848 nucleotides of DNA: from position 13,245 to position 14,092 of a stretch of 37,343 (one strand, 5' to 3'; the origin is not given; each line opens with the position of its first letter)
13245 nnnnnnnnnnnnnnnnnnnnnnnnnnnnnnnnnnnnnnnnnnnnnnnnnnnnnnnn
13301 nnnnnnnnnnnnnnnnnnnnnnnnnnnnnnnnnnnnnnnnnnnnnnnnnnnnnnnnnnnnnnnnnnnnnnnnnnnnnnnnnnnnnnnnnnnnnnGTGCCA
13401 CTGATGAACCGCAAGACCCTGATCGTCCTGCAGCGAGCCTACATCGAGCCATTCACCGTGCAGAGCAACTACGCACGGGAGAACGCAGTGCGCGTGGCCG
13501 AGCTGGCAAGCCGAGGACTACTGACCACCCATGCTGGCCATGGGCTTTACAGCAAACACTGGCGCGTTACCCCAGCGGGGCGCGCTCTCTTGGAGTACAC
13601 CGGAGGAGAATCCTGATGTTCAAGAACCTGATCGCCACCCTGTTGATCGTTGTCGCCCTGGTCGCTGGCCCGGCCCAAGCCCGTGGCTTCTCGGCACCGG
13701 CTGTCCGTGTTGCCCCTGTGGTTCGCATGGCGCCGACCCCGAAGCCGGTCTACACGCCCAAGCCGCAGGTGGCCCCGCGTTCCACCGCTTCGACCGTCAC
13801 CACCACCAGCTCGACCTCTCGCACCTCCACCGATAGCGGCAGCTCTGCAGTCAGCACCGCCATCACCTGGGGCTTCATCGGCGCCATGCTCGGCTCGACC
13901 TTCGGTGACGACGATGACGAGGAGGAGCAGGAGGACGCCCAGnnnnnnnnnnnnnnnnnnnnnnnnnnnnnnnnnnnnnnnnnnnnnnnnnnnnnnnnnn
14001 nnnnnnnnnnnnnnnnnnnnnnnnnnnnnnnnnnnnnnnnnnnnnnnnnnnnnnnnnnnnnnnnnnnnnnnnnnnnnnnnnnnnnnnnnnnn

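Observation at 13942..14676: ThyX-fold protein with an altered catalytic motif (KHK...ESRRY instead of RHR...SxRY)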

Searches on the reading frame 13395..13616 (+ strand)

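Call 6: search_protein_families(library=pfam, proteins=[window:13395-13616:+], max_evalue=1)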
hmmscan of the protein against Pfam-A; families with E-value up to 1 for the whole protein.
window:13395-13616:+ (73 aa): 0 families

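Call 7: search_protein_families(library=phrogs, proteins=[window:13395-13616:+], max_evalue=0.01)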
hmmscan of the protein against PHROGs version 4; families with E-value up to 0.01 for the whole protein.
window:13395-13616:+ (73 aa): 2 families
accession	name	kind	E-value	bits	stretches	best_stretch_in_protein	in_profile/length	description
phrog_1334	-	unknown function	1.3e-20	73.8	1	8-71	4-67/69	-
phrog_17900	-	unknown function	1.7e-09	38.9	1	10-71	107-168/170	-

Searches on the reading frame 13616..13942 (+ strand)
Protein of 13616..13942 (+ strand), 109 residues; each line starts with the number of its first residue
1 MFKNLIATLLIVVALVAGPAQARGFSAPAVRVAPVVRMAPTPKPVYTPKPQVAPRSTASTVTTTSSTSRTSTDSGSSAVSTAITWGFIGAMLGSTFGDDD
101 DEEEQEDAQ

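Call 6: search_protein_families(library=pfam, proteins=[window:13616-13942:+], max_evalue=1)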
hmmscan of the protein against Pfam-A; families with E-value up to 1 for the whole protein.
seq(109 aa): 2 families
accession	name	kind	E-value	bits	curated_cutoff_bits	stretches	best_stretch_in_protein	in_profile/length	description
PF20643.2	TAF1C_C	-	0.036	14.8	22.5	1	38-78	31-71/80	TAF1C, C-terminal domain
PF20506.3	DUF6732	-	0.44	10.9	27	0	76-108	35-67/72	Family of unknown function (DUF6732)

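Call 7: search_protein_families(library=phrogs, proteins=[window:13616-13942:+], max_evalue=0.01)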
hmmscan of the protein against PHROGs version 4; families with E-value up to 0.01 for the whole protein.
seq(109 aa): 0 families
